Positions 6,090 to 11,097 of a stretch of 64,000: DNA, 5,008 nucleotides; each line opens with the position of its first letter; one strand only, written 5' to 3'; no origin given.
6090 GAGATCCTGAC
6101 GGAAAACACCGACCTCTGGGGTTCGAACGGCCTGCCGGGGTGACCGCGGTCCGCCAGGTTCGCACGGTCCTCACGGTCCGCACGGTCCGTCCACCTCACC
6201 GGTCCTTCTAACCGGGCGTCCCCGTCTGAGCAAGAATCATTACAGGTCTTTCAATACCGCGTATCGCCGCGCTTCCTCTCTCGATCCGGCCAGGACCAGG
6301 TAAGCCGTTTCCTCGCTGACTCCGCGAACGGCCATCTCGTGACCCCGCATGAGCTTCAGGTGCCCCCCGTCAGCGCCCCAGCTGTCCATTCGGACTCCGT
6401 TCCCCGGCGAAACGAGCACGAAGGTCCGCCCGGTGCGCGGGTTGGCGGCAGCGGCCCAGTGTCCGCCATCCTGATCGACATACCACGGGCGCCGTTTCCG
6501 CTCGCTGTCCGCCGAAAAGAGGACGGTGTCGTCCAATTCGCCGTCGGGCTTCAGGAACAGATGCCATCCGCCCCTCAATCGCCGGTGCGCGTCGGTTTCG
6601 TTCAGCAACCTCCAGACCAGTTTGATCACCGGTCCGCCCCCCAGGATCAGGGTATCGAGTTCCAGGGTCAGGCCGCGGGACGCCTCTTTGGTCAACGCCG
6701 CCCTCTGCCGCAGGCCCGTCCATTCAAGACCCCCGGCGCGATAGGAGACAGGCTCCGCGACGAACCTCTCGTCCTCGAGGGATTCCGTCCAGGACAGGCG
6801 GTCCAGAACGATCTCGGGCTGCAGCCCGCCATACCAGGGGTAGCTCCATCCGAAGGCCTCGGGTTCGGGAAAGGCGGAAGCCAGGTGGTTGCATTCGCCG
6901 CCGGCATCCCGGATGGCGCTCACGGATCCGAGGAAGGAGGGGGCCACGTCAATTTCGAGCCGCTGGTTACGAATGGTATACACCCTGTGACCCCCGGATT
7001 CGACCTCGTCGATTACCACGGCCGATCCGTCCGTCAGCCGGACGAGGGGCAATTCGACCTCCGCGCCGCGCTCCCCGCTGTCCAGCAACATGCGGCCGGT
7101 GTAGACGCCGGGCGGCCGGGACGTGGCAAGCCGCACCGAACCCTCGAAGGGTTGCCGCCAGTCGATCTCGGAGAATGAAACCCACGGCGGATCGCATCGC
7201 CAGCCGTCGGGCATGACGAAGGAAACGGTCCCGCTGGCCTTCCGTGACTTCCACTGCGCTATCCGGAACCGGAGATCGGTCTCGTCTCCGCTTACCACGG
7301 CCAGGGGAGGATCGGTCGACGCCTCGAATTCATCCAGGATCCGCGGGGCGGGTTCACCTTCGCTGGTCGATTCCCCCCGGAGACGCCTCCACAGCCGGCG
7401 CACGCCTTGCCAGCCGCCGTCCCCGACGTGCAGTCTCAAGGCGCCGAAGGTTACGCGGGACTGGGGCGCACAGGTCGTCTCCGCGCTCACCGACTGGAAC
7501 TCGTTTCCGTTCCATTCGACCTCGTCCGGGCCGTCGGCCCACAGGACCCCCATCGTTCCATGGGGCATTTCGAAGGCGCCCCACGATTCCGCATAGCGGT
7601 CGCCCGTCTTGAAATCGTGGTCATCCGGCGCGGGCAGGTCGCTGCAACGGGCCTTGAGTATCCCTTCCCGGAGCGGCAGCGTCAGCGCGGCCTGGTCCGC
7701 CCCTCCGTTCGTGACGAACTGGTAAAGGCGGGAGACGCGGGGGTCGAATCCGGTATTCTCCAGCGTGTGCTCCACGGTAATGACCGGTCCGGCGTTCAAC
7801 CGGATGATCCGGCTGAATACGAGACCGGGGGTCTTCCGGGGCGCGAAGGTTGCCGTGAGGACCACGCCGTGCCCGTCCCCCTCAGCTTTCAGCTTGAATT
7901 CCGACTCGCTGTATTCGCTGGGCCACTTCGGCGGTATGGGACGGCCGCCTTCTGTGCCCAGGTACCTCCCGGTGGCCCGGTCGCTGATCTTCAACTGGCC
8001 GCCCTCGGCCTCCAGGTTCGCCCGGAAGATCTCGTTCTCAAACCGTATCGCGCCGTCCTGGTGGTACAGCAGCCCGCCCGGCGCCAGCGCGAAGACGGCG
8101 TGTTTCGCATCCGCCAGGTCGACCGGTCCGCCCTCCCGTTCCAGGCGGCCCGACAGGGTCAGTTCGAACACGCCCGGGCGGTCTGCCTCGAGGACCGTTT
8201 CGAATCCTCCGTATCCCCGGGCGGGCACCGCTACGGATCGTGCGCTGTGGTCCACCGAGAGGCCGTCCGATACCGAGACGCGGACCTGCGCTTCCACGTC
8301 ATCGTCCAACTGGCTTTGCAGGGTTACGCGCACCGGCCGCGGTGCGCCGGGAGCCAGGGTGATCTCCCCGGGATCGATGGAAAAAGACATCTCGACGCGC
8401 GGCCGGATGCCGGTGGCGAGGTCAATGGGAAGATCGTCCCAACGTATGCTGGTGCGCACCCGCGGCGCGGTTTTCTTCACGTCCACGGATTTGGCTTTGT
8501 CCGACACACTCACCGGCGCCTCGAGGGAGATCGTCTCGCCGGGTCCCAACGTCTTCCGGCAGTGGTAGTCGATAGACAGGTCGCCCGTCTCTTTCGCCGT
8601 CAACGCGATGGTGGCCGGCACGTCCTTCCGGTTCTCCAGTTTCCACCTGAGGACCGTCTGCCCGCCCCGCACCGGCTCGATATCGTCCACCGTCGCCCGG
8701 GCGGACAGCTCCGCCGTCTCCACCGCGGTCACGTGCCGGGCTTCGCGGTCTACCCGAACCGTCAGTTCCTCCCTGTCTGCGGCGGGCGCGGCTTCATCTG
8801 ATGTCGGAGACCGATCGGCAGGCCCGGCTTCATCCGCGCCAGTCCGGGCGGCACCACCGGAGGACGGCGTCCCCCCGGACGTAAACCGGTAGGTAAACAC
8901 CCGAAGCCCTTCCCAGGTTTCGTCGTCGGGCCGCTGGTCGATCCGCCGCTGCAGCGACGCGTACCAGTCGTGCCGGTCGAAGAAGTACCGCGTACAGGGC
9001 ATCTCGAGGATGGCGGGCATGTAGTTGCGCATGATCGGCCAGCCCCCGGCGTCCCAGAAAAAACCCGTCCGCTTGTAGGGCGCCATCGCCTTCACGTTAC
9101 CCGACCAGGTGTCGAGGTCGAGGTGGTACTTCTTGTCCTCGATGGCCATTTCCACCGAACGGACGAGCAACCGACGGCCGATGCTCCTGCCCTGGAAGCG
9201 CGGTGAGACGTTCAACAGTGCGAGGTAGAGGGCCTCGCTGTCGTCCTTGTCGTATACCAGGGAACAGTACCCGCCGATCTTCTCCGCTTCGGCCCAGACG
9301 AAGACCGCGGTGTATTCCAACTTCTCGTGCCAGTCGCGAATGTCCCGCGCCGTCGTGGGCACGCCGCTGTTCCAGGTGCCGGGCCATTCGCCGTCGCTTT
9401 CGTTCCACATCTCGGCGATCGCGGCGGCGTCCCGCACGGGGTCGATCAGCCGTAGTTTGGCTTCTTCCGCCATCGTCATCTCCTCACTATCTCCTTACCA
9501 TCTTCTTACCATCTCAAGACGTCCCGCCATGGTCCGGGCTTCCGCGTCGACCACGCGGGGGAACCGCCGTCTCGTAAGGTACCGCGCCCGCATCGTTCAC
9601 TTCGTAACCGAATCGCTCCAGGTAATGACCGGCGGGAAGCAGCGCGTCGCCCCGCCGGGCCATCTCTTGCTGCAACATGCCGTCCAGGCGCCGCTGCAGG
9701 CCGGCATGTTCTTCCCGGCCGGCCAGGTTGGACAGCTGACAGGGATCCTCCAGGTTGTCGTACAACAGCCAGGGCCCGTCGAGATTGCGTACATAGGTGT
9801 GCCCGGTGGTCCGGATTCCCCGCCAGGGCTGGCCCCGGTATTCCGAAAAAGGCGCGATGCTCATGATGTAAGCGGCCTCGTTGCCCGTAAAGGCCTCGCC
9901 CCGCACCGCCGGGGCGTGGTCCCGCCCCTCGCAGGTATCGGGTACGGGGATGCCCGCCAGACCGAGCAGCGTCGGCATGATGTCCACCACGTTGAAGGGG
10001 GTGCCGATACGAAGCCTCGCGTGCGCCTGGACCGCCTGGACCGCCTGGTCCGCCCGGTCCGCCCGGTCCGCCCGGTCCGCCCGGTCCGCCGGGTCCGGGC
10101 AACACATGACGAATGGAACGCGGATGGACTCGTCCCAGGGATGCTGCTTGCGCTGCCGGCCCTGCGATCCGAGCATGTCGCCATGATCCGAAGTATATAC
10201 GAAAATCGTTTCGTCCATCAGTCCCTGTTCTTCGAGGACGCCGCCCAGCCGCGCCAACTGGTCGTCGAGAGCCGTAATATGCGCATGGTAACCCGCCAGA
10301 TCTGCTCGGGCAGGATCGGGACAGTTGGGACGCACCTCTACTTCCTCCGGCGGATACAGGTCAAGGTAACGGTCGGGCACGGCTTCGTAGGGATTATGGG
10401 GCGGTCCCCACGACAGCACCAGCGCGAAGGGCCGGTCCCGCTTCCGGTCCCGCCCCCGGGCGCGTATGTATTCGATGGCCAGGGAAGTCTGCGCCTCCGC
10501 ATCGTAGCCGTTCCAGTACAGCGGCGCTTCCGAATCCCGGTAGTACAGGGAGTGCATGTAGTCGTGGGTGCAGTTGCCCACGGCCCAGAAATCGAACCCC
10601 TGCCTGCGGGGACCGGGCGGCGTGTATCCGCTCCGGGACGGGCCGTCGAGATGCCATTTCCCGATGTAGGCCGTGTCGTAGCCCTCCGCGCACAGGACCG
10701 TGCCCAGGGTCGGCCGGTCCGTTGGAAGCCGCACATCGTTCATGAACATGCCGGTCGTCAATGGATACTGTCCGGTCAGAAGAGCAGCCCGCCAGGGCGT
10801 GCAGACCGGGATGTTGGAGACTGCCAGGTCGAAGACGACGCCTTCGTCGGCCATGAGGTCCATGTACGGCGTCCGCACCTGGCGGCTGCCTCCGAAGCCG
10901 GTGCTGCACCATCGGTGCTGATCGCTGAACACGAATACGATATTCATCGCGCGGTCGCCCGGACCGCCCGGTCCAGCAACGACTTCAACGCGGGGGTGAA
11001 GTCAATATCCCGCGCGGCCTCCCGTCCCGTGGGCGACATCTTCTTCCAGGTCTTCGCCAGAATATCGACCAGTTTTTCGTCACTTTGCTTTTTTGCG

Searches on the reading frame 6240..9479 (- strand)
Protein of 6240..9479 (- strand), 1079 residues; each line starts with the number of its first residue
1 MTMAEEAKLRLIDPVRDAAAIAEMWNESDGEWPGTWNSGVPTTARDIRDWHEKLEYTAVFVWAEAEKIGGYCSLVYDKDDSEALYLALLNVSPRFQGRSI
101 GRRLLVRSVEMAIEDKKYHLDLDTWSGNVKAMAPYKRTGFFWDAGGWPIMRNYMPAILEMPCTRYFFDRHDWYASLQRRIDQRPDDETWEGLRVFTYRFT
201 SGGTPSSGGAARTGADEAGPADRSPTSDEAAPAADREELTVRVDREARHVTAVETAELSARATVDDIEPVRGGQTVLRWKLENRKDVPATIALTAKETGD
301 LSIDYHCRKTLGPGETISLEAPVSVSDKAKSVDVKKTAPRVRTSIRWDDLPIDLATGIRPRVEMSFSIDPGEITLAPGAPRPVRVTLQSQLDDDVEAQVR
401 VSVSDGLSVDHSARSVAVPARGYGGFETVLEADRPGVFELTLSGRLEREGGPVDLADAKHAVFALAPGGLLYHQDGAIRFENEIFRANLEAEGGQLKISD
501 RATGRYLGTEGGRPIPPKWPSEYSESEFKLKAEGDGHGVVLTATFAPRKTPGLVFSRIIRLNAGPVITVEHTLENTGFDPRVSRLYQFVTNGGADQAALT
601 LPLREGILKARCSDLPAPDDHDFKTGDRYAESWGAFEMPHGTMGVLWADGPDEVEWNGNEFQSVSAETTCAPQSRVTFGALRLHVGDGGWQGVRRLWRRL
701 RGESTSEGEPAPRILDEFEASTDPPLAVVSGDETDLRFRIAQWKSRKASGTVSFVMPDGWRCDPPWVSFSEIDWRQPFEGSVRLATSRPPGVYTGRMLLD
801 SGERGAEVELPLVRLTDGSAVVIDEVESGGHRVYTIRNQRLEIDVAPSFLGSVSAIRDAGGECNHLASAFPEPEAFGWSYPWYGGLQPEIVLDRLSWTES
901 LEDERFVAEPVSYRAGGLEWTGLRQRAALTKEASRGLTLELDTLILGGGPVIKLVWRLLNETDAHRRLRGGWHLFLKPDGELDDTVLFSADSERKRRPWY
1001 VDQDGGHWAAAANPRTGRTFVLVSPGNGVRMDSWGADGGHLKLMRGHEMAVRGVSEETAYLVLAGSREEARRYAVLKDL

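Call 83: search_protein_families(library=pfam, proteins=[window:6240-9479:-], max_evalue=0.0001)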
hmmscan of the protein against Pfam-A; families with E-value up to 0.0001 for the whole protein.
window:6240-9479:- (1079 aa): 3 families
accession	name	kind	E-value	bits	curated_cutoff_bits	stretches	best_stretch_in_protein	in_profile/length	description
PF00583.31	Acetyltransf_1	-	3.2e-10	40.8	20.7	1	23-140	3-116/116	Acetyltransferase (GNAT) family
PF13508.13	Acetyltransf_7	-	1.8e-06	28.7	27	1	58-140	4-82/84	Acetyltransferase (GNAT) domain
PF13673.13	Acetyltransf_10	-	7.7e-05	23.1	23.6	0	50-140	22-107/128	Acetyltransferase (GNAT) domain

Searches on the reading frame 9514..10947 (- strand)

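Call 83: search_protein_families(library=pfam, proteins=[window:9514-10947:-], max_evalue=0.0001)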
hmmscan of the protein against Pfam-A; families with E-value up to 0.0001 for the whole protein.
window:9514-10947:- (477 aa): 3 families
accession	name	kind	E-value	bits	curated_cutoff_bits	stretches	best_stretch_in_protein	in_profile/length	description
PF00884.28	Sulfatase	-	8e-50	170.3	25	1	2-333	2-301/301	Sulfatase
PF16347.10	SGSH_C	-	2.9e-09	37.7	29.3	1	320-428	40-151/154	N-sulphoglucosamine sulphohydrolase, C-terminal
PF01663.27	Phosphodiest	-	2.8e-06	27.6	23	1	25-257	19-221/342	Type I phosphodiesterase / nucleotide pyrophosphatase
